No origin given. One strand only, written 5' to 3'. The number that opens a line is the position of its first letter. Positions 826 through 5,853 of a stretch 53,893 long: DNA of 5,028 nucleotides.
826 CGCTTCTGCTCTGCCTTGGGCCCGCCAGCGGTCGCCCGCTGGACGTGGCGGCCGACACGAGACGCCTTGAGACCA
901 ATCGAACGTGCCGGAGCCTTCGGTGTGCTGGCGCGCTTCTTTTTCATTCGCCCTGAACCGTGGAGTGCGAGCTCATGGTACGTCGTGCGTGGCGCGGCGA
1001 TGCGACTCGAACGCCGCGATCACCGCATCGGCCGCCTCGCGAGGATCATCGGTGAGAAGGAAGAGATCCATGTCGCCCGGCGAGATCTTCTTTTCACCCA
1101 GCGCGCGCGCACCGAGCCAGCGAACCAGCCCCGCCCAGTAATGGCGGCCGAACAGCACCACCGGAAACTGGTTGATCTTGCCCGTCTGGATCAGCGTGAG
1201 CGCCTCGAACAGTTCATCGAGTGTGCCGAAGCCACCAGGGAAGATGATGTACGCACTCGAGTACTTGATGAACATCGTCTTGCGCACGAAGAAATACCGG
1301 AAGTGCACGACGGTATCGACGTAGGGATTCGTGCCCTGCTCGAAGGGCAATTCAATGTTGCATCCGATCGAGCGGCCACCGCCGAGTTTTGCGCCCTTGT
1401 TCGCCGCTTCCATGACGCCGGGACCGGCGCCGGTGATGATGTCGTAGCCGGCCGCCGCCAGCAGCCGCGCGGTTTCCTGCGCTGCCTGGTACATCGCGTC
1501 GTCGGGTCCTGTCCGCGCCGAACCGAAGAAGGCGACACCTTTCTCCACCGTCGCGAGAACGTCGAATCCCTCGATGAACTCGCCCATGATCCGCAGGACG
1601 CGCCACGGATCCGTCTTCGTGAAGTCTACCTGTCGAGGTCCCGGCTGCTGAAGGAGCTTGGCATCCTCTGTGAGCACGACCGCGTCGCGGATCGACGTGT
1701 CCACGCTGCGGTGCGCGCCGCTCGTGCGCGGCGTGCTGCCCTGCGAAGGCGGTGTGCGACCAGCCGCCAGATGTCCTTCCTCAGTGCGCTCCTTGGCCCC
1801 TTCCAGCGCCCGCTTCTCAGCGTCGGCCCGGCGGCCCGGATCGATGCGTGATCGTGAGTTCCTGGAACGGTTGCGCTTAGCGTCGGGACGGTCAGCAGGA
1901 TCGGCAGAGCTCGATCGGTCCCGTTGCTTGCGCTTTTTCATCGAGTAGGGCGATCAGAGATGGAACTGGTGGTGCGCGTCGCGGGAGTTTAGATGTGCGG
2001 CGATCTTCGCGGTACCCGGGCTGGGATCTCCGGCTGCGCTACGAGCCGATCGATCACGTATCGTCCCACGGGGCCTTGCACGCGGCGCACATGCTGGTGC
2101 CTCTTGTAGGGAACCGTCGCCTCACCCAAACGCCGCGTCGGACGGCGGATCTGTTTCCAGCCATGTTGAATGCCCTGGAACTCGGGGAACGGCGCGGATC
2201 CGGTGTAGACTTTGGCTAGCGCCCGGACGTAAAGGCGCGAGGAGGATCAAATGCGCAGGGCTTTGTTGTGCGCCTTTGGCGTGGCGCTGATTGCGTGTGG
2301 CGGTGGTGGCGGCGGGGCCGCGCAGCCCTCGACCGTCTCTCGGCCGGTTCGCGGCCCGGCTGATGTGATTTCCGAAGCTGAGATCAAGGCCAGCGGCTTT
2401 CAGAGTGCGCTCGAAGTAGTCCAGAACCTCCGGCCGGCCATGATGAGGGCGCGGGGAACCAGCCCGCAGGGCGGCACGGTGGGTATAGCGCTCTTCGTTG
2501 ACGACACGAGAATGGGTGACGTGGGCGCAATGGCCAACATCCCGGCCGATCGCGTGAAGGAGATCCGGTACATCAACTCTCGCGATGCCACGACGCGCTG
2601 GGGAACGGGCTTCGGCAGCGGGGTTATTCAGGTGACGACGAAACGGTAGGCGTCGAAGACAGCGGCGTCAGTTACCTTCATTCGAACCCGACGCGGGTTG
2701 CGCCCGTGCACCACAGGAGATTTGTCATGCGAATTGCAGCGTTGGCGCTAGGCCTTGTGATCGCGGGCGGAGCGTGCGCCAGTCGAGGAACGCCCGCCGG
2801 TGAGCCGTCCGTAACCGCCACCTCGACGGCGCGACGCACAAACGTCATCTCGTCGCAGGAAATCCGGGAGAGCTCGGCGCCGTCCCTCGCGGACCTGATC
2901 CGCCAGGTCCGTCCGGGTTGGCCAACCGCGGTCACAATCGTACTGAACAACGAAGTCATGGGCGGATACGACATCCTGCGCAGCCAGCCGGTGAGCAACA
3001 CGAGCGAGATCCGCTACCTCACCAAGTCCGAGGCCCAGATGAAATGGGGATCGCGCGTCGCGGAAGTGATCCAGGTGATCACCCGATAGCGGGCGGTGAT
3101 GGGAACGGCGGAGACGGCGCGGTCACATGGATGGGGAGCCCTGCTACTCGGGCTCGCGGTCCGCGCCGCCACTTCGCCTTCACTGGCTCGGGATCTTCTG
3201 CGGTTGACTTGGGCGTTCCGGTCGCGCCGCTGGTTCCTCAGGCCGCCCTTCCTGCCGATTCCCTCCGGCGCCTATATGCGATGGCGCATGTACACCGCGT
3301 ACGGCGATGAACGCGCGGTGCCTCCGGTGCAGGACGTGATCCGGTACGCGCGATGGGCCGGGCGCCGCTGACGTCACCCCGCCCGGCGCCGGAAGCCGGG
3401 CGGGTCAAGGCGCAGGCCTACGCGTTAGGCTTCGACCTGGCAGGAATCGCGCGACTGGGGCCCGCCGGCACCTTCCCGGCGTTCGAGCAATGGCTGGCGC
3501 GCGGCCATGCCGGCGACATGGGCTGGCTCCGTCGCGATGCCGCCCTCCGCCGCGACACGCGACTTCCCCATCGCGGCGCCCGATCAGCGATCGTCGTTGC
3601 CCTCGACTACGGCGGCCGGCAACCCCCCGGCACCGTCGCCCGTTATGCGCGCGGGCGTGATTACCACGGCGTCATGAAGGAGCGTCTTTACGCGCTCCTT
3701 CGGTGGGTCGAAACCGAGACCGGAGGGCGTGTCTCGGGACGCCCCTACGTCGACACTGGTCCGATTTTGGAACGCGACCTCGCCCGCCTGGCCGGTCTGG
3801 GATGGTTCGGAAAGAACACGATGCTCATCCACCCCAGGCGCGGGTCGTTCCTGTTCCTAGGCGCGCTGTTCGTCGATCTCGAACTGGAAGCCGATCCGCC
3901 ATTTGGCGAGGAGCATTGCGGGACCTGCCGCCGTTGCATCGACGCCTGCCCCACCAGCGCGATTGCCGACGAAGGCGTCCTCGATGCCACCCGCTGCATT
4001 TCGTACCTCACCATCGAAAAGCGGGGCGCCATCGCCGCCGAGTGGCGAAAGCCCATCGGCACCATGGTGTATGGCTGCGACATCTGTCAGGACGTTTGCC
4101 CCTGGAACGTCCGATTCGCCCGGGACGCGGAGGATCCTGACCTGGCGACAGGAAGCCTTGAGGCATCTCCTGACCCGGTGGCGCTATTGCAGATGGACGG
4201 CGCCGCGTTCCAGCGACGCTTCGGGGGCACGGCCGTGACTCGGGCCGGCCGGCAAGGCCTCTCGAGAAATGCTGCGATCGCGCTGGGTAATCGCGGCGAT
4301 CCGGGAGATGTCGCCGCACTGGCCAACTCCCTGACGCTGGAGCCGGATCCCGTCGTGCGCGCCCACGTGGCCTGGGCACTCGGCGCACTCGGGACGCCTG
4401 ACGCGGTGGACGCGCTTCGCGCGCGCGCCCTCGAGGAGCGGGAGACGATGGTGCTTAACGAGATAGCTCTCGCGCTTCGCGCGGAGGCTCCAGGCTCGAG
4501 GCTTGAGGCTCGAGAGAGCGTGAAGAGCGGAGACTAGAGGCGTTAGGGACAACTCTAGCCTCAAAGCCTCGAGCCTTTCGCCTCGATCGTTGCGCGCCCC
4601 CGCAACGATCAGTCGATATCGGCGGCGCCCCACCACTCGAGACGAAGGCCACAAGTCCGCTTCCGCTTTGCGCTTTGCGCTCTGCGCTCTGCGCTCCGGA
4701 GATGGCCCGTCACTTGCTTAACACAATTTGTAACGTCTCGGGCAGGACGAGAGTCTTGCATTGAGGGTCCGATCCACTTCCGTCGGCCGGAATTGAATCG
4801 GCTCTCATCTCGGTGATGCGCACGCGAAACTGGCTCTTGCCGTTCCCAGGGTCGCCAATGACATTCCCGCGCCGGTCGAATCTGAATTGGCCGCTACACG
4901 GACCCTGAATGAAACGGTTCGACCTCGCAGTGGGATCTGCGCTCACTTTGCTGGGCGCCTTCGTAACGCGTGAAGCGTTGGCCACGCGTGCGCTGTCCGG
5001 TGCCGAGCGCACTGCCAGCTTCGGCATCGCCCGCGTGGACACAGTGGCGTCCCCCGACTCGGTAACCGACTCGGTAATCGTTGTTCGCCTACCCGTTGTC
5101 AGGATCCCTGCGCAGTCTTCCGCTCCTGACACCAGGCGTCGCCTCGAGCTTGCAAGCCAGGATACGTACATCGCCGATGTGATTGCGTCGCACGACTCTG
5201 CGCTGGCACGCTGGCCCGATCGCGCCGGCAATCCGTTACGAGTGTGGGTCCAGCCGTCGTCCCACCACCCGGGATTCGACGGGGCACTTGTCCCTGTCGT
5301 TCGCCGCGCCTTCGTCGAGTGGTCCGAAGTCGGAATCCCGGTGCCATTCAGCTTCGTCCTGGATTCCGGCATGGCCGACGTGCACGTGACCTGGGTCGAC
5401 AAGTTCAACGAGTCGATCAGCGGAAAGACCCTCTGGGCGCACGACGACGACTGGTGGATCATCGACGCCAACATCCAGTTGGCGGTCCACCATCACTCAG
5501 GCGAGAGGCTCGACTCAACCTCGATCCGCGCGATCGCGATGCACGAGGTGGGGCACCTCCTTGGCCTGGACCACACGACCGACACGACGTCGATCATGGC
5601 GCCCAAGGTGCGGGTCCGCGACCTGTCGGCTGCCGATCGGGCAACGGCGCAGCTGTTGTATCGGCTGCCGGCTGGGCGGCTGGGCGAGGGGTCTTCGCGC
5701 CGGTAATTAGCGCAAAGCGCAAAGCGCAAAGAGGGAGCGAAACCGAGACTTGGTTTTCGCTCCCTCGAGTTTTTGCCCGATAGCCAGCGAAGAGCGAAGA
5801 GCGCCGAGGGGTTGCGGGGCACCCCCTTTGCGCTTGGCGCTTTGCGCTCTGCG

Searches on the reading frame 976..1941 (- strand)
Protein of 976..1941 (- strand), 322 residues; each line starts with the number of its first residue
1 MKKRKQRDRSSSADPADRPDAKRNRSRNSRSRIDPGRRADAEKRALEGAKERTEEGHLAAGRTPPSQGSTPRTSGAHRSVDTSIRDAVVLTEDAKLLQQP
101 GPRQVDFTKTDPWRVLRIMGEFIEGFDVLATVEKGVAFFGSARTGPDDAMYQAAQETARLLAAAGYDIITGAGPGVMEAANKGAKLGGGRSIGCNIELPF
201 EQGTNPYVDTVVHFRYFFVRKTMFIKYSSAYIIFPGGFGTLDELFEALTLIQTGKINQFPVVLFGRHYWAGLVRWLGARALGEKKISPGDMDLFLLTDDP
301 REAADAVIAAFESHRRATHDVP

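Call 8: search_protein_families(library=pfam, proteins=[window:976-1941:-], max_evalue=0.01)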
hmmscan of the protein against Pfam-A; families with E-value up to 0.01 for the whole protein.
window:976-1941:- (322 aa): 2 families
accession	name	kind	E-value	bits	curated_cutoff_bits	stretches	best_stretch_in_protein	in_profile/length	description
PF03641.19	Lysine_decarbox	-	2e-33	115.8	27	1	177-306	1-130/131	Possible lysine decarboxylase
PF18306.6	LDcluster4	-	2.6e-15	56.8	26.3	1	136-249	4-115/151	SLOG cluster4 family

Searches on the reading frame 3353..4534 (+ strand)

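Call 8: search_protein_families(library=pfam, proteins=[window:3353-4534:+], max_evalue=0.01)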
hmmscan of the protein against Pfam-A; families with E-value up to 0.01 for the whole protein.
window:3353-4534:+ (394 aa): 9 families
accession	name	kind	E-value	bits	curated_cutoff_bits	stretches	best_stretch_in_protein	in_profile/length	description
PF13484.11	Fer4_16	-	6.3e-22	78.6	30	1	188-252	1-66/66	4Fe-4S double cluster binding domain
PF08331.15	QueG_DUF1730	-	1.6e-16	60.4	25.1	1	66-135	1-77/77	Epoxyqueuosine reductase QueG, DUF1730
PF13646.12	HEAT_2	-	7.2e-12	45.9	27.7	1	304-376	17-88/88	HEAT repeats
PF00037.32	Fer4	-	1.2e-05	25.4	21.1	1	186-204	5-23/24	4Fe-4S binding domain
PF03130.22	HEAT_PBS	-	1.3e-05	25.7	20.9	1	335-357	1-23/27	PBS lyase HEAT-like repeat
PF13237.11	Fer4_10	-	2.4e-05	24.6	25.5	0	186-201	6-21/53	4Fe-4S dicluster domain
PF13187.11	Fer4_9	-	2.9e-05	24.5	27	0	187-204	35-52/52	4Fe-4S dicluster domain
PF12838.12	Fer4_7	-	0.00034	21.4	27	0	188-253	1-52/52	4Fe-4S dicluster domain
PF25160.1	LdpA_Fe-S-bd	-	0.0014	18.8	27.6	0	187-206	26-45/49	LdpA Fe-S cluster-binding domain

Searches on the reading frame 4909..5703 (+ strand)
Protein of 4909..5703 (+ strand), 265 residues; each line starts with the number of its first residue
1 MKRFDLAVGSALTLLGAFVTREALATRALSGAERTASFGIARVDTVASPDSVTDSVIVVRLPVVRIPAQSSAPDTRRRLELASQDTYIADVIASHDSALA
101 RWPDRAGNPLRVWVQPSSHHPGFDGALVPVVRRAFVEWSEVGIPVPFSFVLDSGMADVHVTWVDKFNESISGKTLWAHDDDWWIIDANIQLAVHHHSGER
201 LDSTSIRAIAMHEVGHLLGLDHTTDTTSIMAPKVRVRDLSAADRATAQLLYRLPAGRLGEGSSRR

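Call 8: search_protein_families(library=pfam, proteins=[window:4909-5703:+], max_evalue=0.01)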
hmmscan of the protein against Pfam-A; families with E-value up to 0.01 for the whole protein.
window:4909-5703:+ (265 aa): 6 families
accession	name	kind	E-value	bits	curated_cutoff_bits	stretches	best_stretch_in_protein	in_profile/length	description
PF00413.30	Peptidase_M10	-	6.1e-14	52.6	24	1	130-251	26-158/159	Matrixin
PF16313.11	DUF4953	-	0.00014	21.6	24.2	1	203-225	10-32/316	Met-zincin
PF12044.14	Metallopep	-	0.0021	17.2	27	1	210-231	318-337/427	Putative peptidase family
PF07998.17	Peptidase_M54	-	0.006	17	24.4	1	211-239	150-177/194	Peptidase family M54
PF13688.12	Reprolysin_5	-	0.0074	17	27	0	203-228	138-163/196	Metallo-peptidase family M12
PF13582.12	Reprolysin_3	-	0.0091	16.9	22.4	0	206-223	107-123/123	Metallo-peptidase family M12B Reprolysin-like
